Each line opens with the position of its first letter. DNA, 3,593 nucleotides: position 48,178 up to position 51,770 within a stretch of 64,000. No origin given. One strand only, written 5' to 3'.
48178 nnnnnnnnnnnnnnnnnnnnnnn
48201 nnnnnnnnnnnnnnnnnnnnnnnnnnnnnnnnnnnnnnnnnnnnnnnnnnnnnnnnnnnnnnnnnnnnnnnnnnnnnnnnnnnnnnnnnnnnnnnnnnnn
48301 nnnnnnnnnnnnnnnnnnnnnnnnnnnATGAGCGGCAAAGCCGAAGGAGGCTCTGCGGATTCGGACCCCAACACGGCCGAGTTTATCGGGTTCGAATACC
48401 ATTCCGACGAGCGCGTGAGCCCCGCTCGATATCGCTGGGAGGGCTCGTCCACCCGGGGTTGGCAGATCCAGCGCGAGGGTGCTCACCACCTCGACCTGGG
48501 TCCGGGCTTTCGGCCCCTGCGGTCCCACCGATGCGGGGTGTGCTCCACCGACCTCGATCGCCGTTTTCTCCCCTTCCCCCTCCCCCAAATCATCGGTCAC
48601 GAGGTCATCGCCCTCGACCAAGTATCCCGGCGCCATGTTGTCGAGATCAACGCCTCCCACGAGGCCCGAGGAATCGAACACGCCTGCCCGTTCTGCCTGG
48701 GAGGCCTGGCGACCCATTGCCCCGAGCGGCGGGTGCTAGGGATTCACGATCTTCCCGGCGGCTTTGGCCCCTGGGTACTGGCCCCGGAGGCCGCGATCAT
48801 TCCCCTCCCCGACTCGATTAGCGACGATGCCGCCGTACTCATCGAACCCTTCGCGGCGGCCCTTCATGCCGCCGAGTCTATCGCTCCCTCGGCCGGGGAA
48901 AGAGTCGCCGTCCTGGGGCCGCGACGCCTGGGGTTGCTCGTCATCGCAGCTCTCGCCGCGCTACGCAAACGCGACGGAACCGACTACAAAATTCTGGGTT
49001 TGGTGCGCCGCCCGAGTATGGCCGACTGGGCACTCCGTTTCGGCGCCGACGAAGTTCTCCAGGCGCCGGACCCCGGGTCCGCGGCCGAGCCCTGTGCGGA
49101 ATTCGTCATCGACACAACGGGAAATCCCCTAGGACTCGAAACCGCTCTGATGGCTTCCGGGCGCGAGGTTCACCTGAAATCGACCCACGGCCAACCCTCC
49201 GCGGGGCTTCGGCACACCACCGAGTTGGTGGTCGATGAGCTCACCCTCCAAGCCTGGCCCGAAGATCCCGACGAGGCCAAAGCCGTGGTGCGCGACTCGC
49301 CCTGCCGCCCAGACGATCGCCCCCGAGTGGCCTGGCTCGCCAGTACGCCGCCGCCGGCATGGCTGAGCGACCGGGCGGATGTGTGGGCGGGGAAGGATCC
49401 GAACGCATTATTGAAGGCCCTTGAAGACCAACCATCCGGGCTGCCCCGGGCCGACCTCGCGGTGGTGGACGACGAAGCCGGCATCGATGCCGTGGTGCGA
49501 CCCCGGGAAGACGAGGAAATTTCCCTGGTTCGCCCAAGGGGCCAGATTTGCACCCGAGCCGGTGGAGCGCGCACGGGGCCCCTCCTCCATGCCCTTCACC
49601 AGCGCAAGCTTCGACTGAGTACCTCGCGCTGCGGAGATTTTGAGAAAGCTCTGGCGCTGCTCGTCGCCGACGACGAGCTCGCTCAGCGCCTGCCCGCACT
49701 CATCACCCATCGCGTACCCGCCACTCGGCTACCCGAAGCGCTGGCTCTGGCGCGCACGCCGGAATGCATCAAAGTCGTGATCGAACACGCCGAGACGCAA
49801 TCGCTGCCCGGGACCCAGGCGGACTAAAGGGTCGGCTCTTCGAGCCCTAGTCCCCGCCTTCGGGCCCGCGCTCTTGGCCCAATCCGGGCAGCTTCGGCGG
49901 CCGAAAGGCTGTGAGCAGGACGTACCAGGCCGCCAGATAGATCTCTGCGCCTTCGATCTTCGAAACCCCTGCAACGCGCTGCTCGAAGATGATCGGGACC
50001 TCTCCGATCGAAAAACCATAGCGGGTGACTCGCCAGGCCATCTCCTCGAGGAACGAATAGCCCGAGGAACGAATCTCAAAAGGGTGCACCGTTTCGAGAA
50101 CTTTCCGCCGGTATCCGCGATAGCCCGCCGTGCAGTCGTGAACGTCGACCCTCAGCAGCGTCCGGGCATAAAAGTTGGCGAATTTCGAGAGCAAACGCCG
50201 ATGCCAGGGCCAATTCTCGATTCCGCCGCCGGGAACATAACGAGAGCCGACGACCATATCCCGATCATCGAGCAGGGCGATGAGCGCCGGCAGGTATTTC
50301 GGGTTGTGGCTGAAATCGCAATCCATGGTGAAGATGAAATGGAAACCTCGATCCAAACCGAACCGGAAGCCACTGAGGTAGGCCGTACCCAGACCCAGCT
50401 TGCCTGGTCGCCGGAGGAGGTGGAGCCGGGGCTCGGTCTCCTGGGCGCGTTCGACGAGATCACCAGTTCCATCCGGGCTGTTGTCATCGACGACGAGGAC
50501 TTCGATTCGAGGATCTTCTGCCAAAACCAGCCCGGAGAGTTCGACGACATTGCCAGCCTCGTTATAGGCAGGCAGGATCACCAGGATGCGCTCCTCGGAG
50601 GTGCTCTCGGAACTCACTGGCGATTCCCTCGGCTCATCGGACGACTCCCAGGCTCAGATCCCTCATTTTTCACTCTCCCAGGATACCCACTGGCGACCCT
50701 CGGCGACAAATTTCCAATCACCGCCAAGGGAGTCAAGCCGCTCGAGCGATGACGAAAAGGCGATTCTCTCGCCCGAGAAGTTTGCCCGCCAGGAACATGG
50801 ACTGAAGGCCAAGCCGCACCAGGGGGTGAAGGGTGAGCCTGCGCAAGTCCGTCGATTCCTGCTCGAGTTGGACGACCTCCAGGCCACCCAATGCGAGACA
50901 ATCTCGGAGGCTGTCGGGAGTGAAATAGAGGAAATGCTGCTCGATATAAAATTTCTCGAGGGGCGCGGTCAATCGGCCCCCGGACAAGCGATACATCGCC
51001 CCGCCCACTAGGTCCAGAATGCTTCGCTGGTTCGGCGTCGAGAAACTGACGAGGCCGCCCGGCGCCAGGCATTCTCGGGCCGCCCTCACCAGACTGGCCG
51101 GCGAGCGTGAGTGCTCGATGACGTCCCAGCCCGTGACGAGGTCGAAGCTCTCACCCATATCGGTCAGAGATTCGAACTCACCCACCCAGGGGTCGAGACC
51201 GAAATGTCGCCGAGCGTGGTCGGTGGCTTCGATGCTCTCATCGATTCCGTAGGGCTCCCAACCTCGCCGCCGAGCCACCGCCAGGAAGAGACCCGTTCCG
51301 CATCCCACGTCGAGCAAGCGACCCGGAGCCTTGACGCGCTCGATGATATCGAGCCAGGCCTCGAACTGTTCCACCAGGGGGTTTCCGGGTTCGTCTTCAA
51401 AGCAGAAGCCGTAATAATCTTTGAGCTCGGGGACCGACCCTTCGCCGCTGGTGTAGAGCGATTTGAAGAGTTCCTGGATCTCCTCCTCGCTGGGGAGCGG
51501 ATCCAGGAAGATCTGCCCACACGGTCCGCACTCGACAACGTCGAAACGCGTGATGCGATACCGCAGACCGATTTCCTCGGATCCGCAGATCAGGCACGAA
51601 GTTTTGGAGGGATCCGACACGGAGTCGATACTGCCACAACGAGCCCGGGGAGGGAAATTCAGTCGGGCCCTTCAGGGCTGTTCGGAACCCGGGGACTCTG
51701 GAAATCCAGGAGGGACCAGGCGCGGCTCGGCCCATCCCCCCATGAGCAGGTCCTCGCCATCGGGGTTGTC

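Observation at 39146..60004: About 21-kb uninterrupted envelope glycoconjugate/lipid locus with an unrecognised gene combination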

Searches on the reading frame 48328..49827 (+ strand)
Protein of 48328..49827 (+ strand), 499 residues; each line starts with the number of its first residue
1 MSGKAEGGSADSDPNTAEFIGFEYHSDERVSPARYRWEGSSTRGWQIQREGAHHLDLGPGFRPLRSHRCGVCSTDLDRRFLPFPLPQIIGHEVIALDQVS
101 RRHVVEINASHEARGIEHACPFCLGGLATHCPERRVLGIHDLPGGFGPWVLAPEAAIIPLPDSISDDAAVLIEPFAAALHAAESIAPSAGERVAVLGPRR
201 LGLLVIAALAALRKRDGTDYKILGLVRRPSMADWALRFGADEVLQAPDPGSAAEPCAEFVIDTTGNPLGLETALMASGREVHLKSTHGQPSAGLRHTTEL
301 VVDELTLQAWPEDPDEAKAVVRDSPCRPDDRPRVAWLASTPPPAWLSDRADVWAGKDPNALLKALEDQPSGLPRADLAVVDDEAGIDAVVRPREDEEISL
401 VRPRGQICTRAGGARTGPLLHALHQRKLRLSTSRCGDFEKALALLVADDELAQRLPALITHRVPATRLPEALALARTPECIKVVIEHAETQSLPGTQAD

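Call 5: search_protein_families(library=pfam, proteins=[window:48328-49827:+], max_evalue=0.01)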
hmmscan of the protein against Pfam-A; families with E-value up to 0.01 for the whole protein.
window:48328-49827:+ (499 aa): 2 families
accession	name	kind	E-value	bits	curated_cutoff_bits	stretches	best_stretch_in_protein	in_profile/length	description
PF08240.17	ADH_N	-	2.9e-06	27.9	23.5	1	65-162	8-104/104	Alcohol dehydrogenase GroES-like domain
PF16912.11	Glu_dehyd_C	-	0.00074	19.5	34.9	0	168-267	3-110/211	Glucose dehydrogenase C-terminus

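Call 7: search_protein_families(library=ncbifam, proteins=[window:48328-49827:+], max_evalue=0.001)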
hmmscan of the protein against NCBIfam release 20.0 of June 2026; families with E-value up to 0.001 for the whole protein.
window:48328-49827:+ (499 aa): 10 families
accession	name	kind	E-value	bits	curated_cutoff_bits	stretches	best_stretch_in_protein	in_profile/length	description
NF003808.0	PRK05396.1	equivalog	3.9e-13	49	380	1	84-208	56-182/341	L-threonine 3-dehydrogenase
TIGR00692.1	tdh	equivalog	6e-12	45.2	458.35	1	84-209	54-181/340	L-threonine 3-dehydrogenase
NF007375.0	PRK09880.1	equivalog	4.5e-11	42.1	469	1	86-245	60-220/344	L-idonate 5-dehydrogenase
NF007489.0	PRK10083.1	equivalog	5.1e-11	42.1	376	1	68-213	33-184/339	Zn-dependent oxidoreductase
NF041097.1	keto_inos_dh_IolM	equivalog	4.3e-07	28.9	450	1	84-278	88-288/389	scyllo-inosose 3-dehydrogenase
NF047908.1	AldhRedAhr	equivalog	5.2e-07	28.9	470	1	67-272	36-245/335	NADPH-dependent aldehyde reductase Ahr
TIGR03366.1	HpnZ_proposed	hypoth_equivalog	5.9e-07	29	328.1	1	67-275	13-241/315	putative phosphonate catabolism associated alcohol dehydrogenase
NF007642.0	PRK10309.1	equivalog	2.8e-06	26.8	550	1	69-222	35-193/347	galactitol-1-phosphate 5-dehydrogenase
NF010344.0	PRK13771.1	subfamily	3.2e-06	26.3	349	1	66-197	32-170/334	putative alcohol dehydrogenase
NF041172.1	AcrlCoa_red_Thmprot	equivalog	0.00026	20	500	1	85-243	54-210/334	acryloyl-CoA reductase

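Call 61: search_solved_structures(query=window:48328-49827:+, max_evalue=0.001)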
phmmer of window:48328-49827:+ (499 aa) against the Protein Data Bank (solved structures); distinct sequences matched with E-value up to 0.001: 26.
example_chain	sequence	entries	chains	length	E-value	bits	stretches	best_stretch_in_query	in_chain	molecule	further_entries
2dq4_A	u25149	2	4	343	1.7e-11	46.9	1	58-209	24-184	L-threonine 3-dehydrogenase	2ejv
4ej6_A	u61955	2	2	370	1.9e-11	46.7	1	58-212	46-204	Putative zinc-binding dehydrogenase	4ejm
6ie0_A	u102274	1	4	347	1.1e-10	44.1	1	58-219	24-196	(R,R)-butanediol dehydrogenase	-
4ilk_A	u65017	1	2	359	1.2e-10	44.1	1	68-237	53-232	Starvation sensing protein rspB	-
4a2c_A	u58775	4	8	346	1e-08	37.7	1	69-283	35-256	GALACTITOL-1-PHOSPHATE 5-DEHYDROGENASE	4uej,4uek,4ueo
6dkh_A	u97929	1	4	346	1.1e-08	37.6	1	68-213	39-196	L-idonate 5-dehydrogenase (NAD(P)(+))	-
5kia_A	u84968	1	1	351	6.5e-08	35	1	66-215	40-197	L-threonine 3-dehydrogenase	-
5vm2_A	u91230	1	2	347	2.6e-07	33.1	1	119-273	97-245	Alcohol dehydrogenase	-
8wwd_A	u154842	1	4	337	4.6e-07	32.2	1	64-219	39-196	Zinc-containing alcohol dehydrogenase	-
1rjw_A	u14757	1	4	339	1.4e-06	30.6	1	64-208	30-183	Alcohol dehydrogenase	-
4oh1_A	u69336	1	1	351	1.5e-06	30.5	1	115-253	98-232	L-iditol 2-dehydrogenase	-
6iqd_A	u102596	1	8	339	1.7e-06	30.3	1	64-207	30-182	Alcohol dehydrogenase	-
3pii_A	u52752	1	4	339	4.1e-06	29.1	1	64-206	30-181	Alcohol dehydrogenase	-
9u4x_A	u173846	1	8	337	4.7e-06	28.9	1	64-241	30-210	Alcohol dehydrogenase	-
6isv_A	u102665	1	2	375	6.5e-06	28.4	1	57-264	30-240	Acetophenone reductase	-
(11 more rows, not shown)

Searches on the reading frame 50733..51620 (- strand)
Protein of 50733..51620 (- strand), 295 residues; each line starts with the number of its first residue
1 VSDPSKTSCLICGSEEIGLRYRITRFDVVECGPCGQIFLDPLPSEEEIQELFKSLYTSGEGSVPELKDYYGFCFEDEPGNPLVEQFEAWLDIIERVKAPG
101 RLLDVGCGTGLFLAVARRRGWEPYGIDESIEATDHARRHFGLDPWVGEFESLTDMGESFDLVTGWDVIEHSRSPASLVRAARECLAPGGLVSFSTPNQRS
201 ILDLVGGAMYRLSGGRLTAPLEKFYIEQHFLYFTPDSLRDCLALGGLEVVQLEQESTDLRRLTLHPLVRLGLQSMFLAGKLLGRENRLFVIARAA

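Call 5: search_protein_families(library=pfam, proteins=[window:50733-51620:-], max_evalue=0.01)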
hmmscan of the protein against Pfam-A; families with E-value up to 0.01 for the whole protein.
window:50733-51620:- (295 aa): 6 families
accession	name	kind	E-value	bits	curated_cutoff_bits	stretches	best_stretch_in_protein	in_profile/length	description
PF13489.12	Methyltransf_23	-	1e-26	94.1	27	1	86-252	6-164/164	Methyltransferase domain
PF08241.18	Methyltransf_11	-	5e-13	49.9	21.2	1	103-192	1-94/95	Methyltransferase domain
PF08242.18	Methyltransf_12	-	6.1e-12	46.6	30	1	103-190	1-97/98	Methyltransferase domain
PF13649.12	Methyltransf_25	-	8.7e-12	46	27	1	103-189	2-97/97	Methyltransferase domain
PF13847.12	Methyltransf_31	-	1e-07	32.2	27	1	101-197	6-113/145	Methyltransferase domain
PF07021.18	MetW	-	0.0024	18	21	1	91-133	6-49/193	Methionine biosynthesis protein MetW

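Call 7: search_protein_families(library=ncbifam, proteins=[window:50733-51620:-], max_evalue=0.001)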
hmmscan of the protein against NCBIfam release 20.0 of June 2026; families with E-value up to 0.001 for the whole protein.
window:50733-51620:- (295 aa): 6 families
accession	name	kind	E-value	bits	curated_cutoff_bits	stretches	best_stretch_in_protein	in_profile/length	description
TIGR01983.1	UbiG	equivalog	1.1e-13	51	102.95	1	101-199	52-157/228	bifunctional 2-polyprenyl-6-hydroxyphenol methylase/3-demethylubiquinol 3-O-methyltransferase UbiG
NF045667.1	MTase_DVU1556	equivalog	4.2e-09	36.2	155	1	96-194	20-120/213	DVU_1556 family methyltransferase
TIGR02072.1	BioC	equivalog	1.3e-07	31.7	184.95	1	98-202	34-141/244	malonyl-ACP O-methyltransferase BioC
NF043040.1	corrin_prot_MT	hypoth_equivalog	4.5e-06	26.3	180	1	91-140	33-83/216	corrinoid protein-associated methyltransferase CpaM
NF007610.0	PRK10258.1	equivalog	1.5e-05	24.4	342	1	101-204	45-149/251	malonyl-ACP O-methyltransferase BioC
TIGR04345.1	ovoA_Cterm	equivalog_domain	7.4e-05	22.4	170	0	151-195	127-171/242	putative 4-mercaptohistidine N1-methyltransferase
